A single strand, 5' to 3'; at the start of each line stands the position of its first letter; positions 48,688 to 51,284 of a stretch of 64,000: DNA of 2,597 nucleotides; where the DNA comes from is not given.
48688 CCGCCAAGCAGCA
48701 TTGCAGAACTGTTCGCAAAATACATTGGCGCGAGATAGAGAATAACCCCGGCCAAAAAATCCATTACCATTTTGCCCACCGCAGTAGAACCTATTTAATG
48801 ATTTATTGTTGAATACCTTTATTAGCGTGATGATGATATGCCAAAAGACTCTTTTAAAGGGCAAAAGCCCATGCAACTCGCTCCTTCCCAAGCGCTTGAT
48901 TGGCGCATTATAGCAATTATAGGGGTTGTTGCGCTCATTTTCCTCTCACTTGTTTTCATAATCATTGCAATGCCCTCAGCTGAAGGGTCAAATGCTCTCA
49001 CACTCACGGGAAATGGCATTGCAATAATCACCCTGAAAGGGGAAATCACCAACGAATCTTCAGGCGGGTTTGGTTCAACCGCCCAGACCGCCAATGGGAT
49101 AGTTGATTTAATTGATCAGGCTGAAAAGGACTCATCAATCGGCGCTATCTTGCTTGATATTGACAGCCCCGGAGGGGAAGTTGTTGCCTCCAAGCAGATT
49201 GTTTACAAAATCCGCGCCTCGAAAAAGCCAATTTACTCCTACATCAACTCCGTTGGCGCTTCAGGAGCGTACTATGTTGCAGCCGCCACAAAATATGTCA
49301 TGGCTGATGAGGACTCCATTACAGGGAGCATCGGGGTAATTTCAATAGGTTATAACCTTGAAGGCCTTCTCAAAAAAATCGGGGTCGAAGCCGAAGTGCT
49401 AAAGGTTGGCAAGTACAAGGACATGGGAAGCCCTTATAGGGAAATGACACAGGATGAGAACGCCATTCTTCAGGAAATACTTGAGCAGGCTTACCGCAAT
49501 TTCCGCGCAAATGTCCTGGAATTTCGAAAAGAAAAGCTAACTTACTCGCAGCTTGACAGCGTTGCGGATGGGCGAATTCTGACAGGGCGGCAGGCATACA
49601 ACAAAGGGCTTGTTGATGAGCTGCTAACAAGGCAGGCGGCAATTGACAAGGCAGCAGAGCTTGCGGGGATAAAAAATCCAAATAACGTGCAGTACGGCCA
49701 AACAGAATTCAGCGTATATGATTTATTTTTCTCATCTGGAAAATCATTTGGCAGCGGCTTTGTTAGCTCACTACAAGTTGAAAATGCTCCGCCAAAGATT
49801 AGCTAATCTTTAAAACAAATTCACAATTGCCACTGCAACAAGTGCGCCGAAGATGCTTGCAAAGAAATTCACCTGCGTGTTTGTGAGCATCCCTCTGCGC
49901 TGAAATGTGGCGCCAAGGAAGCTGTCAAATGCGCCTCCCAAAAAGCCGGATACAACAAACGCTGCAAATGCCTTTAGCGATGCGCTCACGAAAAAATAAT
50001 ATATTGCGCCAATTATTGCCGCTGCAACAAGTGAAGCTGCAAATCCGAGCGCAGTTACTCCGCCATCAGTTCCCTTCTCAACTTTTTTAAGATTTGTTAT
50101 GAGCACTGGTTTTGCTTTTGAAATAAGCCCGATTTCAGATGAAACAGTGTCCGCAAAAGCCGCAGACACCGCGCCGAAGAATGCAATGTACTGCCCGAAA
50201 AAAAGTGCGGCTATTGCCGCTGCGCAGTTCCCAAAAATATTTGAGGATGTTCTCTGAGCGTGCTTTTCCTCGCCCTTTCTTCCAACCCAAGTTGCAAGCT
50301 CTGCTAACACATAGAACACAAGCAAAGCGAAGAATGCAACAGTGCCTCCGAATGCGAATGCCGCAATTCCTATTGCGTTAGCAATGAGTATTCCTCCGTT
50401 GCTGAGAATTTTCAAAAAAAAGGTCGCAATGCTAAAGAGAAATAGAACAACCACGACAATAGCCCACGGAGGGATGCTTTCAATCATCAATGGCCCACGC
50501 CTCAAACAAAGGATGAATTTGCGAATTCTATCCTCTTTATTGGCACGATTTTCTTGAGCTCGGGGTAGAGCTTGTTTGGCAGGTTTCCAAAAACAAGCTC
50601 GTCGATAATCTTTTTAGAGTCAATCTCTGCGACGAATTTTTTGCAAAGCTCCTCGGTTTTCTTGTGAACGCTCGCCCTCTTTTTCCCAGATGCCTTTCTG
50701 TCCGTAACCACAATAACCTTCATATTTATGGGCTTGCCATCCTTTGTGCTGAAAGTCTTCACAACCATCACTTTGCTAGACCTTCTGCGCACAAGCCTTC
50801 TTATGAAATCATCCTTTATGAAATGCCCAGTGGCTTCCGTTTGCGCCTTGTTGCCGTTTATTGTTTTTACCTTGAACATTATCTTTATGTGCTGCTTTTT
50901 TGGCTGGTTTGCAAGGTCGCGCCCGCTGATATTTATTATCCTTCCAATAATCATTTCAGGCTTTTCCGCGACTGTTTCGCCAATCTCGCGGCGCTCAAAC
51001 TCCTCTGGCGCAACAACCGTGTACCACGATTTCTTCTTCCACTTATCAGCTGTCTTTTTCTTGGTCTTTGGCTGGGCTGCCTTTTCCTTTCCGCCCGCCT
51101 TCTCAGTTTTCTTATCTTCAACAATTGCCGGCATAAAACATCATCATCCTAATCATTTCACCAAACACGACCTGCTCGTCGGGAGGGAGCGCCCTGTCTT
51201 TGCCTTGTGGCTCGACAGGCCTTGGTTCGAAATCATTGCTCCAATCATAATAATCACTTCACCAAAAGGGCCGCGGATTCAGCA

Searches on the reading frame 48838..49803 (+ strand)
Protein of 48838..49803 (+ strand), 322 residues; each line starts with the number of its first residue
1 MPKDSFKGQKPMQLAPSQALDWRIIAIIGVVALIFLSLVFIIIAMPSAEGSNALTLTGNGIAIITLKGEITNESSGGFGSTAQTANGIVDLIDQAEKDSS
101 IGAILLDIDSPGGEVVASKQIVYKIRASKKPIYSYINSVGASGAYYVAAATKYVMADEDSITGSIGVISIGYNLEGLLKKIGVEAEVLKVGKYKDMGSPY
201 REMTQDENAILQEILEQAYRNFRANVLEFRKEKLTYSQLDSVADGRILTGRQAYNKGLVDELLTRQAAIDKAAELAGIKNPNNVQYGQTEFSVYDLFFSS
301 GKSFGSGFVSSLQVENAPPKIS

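Call 26: search_protein_families(library=pfam, proteins=[window:48838-49803:+], max_evalue=0.001)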
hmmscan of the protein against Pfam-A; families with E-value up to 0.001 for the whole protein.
window:48838-49803:+ (322 aa): 4 families
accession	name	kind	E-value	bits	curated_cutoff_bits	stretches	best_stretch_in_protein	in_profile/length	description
PF01343.23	Peptidase_S49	-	1.8e-44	151.9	24.9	1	126-278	3-153/154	Peptidase family S49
PF25145.1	NfeD1b_N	-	2.5e-09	37.4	40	1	92-169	23-99/189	NfeD1b, N-terminal domain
PF00574.28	CLP_protease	-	5.4e-05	23.6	20.2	0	82-153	27-98/182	Clp protease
PF01972.22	SDH_protease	-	0.00013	21.5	31.3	1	88-244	81-219/286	ClpP-like SDH-type serine proteinase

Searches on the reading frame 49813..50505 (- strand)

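Call 26: search_protein_families(library=pfam, proteins=[window:49813-50505:-], max_evalue=0.001)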
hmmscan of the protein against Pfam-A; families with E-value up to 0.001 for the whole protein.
window:49813-50505:- (231 aa): 1 family
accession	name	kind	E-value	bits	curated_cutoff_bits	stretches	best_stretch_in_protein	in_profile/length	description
PF01940.21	DUF92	-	1.9e-42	145.8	27.5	1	20-221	2-251/251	Integral membrane protein DUF92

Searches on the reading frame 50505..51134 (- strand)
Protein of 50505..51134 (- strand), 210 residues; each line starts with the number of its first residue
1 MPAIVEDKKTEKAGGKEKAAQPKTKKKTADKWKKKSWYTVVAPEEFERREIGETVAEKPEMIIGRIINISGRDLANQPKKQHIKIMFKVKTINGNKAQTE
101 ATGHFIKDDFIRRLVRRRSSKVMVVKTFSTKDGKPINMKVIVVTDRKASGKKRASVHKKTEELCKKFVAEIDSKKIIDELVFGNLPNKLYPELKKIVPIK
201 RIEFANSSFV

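Call 26: search_protein_families(library=pfam, proteins=[window:50505-51134:-], max_evalue=0.001)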
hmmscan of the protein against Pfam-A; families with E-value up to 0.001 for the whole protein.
window:50505-51134:- (210 aa): 1 family
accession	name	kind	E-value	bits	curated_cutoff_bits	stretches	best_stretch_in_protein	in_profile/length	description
PF01015.23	Ribosomal_S3Ae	-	1.6e-49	168.5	29.3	1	24-205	2-183/191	Ribosomal S3Ae family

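Call 56: list_cluster_members(proteins=[P0002, window:50505-51134:-, window:24710-25345:-, P0004, P0005, P0006, P0008, P0010, P0012, P0013])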
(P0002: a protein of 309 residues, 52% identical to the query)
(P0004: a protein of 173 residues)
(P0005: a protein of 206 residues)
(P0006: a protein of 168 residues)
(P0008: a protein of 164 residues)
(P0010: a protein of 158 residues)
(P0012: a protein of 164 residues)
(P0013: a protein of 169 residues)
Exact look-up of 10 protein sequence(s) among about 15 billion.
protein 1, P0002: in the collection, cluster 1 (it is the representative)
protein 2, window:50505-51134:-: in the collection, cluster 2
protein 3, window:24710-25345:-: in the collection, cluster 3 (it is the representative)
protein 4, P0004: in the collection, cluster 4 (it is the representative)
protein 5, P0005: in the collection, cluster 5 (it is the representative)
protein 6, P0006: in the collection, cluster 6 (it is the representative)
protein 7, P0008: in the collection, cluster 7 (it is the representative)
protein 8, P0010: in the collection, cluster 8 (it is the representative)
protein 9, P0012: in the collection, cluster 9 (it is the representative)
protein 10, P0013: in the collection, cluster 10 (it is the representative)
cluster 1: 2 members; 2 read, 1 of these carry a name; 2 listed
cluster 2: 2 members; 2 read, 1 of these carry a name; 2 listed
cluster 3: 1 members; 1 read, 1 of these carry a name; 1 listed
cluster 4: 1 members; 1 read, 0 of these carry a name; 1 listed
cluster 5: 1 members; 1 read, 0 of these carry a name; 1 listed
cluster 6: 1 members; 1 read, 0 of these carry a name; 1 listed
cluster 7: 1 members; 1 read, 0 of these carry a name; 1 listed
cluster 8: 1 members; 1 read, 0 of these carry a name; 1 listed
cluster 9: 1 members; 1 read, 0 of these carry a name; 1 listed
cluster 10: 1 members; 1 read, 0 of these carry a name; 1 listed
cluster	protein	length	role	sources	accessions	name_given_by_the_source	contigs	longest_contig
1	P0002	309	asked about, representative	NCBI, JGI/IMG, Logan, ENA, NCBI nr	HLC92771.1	MAG TPA: hypothetical protein VJH23_03615 [archaeon] | hypothetical protein [archaeon]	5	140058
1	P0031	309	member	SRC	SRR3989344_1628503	-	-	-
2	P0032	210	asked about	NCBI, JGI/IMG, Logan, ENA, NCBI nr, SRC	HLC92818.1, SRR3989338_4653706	MAG TPA: hypothetical protein VJH23_03850 [archaeon] | hypothetical protein [archaeon]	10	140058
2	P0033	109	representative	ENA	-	-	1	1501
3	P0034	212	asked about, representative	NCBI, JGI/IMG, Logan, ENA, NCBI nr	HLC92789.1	MAG TPA: proteasome subunit beta [archaeon] | proteasome subunit beta [archaeon]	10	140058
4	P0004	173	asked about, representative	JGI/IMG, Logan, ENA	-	-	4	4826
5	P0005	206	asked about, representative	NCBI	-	-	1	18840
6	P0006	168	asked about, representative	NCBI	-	-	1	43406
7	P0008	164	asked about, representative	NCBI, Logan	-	-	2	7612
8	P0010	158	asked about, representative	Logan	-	-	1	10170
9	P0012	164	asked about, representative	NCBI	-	-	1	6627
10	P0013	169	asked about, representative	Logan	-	-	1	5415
